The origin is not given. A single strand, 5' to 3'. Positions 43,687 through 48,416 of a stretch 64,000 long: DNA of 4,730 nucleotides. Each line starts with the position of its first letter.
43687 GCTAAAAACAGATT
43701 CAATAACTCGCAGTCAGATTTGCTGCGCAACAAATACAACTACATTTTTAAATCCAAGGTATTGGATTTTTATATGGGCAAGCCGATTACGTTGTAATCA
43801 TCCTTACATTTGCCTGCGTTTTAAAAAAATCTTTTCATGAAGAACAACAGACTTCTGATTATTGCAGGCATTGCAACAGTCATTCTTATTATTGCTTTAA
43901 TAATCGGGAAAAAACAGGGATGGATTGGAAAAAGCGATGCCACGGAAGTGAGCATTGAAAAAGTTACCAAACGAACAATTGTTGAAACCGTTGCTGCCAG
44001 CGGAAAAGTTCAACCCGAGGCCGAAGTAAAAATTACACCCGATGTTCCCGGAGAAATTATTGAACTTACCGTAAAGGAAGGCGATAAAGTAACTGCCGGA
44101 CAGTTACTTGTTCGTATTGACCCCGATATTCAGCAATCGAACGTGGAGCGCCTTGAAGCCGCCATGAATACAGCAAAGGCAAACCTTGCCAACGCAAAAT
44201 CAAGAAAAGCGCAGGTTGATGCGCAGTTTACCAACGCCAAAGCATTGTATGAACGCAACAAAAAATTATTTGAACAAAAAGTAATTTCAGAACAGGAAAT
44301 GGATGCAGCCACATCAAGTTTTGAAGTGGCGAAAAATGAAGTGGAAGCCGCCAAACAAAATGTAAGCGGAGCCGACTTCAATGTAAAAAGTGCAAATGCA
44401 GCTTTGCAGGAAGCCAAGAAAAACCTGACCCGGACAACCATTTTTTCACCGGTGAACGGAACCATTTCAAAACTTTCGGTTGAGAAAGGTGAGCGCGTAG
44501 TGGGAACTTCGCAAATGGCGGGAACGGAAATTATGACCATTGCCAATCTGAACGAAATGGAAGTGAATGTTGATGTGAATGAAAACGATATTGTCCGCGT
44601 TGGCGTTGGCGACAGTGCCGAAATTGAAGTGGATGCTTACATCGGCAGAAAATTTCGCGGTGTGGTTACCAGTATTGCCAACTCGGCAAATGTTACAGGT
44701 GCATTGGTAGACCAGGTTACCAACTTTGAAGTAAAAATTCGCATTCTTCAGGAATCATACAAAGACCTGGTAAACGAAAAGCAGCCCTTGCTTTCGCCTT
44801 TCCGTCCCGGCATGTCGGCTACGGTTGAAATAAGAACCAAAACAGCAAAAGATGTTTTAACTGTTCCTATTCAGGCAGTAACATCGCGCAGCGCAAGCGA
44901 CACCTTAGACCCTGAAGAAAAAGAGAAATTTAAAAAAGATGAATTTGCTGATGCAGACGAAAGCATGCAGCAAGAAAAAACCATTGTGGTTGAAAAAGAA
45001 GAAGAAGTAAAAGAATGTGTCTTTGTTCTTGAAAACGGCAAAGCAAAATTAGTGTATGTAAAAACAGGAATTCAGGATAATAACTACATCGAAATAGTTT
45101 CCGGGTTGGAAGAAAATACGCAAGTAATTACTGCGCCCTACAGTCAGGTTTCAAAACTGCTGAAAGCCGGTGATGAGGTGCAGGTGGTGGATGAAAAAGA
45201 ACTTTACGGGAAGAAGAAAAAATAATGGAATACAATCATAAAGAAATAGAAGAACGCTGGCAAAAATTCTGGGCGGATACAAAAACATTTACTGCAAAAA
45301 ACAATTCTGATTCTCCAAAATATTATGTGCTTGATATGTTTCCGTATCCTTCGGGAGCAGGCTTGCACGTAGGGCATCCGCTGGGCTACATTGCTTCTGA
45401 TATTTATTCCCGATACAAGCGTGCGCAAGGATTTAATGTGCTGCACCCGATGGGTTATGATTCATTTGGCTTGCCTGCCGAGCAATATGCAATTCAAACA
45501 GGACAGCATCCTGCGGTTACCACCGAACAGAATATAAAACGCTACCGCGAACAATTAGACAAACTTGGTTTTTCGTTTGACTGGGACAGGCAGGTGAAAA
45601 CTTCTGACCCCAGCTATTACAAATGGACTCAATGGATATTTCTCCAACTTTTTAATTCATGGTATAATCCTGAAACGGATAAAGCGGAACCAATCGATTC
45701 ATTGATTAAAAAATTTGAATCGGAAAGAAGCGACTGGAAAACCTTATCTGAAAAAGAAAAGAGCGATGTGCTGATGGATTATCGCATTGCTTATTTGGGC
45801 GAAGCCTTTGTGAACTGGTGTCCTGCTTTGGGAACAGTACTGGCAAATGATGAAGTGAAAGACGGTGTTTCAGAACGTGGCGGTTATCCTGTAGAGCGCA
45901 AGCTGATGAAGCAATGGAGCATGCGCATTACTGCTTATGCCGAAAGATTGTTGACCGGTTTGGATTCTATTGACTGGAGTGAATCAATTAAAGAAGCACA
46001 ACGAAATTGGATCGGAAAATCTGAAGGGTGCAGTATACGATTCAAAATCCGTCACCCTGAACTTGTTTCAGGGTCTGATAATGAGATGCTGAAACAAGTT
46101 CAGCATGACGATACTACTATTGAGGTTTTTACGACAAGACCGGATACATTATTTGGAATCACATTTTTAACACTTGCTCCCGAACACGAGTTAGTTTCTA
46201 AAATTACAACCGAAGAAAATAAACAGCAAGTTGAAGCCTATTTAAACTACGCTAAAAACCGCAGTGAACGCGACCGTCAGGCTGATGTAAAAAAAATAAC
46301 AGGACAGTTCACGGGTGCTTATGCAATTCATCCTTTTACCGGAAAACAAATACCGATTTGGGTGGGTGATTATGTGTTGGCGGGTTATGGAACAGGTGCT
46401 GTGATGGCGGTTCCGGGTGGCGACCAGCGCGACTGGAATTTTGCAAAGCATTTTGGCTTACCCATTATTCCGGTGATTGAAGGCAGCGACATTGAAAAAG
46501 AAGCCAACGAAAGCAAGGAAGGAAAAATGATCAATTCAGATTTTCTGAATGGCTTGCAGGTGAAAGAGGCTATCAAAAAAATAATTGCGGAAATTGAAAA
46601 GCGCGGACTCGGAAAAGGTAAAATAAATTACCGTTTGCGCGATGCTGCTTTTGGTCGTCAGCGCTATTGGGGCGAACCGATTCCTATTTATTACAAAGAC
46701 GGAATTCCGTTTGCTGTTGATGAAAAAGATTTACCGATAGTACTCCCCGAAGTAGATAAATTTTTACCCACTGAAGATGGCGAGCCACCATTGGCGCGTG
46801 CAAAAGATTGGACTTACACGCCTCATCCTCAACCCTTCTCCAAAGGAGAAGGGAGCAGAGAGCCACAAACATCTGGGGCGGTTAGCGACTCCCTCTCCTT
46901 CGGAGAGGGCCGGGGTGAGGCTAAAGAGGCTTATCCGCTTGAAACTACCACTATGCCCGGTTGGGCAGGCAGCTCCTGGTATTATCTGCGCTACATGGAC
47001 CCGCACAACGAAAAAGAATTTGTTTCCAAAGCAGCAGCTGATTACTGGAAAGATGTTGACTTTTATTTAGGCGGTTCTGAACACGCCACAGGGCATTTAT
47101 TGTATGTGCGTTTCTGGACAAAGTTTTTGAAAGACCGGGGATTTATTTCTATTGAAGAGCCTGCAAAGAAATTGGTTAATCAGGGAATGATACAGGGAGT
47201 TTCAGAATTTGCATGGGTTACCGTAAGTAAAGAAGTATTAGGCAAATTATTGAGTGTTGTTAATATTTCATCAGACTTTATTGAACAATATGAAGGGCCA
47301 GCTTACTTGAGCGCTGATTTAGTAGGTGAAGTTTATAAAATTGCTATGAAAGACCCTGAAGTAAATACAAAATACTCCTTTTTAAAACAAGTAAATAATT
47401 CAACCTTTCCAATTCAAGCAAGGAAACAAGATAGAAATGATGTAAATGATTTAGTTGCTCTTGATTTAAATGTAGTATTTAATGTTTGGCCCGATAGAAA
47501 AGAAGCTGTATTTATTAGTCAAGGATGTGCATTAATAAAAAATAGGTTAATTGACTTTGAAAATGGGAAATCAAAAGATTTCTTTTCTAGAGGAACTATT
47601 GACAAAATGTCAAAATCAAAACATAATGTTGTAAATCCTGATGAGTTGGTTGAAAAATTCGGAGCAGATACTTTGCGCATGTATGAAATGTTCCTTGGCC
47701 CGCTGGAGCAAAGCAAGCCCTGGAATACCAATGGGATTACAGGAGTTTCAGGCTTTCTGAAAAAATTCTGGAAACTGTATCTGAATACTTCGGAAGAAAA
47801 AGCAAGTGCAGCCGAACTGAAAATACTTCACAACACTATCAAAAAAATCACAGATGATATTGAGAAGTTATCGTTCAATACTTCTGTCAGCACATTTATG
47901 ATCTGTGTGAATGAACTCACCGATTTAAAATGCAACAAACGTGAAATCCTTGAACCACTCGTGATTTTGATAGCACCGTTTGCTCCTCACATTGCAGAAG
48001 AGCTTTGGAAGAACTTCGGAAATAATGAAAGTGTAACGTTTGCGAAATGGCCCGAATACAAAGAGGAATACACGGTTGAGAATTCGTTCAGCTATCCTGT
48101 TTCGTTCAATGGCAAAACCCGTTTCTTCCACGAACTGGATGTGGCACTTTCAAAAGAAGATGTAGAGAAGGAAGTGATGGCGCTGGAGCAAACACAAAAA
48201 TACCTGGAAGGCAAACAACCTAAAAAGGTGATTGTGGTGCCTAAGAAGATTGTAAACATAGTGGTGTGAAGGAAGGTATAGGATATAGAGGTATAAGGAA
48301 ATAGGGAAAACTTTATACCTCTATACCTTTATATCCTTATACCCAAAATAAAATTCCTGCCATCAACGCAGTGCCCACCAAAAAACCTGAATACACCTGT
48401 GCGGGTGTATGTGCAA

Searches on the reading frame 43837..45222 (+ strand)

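Call 27: search_protein_families(library=pfam, proteins=[window:43837-45222:+], max_evalue=0.0001)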
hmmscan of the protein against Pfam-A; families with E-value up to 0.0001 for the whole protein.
window:43837-45222:+ (462 aa): 4 families
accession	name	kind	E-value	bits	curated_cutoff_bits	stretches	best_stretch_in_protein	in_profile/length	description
PF16576.10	HlyD_D23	-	4.1e-20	72.4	30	1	50-285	4-189/214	Barrel-sandwich domain of CusB or HlyD membrane-fusion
PF13437.12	HlyD_3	-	7.3e-12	46.4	22.2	1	201-306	1-96/106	HlyD family secretion protein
PF13533.13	Biotin_lipoyl_2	-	5.1e-10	39.4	29.8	1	64-95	1-32/32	Biotin-lipoyl like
PF00364.28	Biotin_lipoyl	-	2.5e-05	24.4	22.1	0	62-94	41-73/73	Biotin-requiring enzyme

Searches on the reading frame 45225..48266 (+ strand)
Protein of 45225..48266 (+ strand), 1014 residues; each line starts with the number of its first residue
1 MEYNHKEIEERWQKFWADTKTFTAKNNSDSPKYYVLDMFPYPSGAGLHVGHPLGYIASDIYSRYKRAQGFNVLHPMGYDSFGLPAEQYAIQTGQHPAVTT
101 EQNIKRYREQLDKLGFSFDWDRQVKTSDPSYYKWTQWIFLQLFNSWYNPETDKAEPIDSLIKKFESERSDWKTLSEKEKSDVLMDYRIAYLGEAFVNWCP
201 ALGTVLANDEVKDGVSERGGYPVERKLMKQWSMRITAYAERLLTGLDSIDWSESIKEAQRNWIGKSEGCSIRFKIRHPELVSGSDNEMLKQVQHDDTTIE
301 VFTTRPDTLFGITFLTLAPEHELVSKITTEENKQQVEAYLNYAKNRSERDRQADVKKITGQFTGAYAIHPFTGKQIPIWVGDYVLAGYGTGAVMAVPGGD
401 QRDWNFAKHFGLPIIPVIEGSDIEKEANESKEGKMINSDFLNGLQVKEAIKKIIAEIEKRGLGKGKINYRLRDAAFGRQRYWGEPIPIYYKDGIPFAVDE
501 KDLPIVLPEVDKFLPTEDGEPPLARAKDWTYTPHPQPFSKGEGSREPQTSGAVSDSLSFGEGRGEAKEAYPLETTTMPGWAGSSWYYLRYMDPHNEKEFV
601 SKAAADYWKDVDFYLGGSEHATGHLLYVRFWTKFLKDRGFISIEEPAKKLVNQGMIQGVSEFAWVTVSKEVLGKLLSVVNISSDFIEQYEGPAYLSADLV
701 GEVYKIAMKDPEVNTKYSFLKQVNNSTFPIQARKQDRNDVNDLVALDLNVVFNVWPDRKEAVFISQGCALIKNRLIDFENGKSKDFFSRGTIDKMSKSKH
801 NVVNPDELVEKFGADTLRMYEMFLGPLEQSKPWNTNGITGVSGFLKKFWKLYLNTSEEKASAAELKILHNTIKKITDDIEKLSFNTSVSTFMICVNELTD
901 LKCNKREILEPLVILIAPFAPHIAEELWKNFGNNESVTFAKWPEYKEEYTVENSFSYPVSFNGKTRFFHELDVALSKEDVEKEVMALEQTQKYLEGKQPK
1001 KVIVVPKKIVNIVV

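Call 27: search_protein_families(library=pfam, proteins=[window:45225-48266:+], max_evalue=0.0001)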
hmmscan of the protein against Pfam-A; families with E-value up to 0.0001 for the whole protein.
window:45225-48266:+ (1014 aa): 4 families
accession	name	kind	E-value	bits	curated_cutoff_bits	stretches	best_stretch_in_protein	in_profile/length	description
PF13603.12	tRNA-synt_1_2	-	7.8e-62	208.5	25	1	260-457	1-184/185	Leucyl-tRNA synthetase, editing domain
PF00133.28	tRNA-synt_1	-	1e-30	107.3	22.7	1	12-144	2-152/414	tRNA synthetases class I (I, L, M and V)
PF09334.17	tRNA-synt_1g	-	6.4e-22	78.3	20.1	1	38-263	6-218/391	tRNA synthetases class I (M)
PF08264.19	Anticodon_1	-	6.7e-20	71.9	25.1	1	865-969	5-136/148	Anticodon-binding domain of tRNA ligase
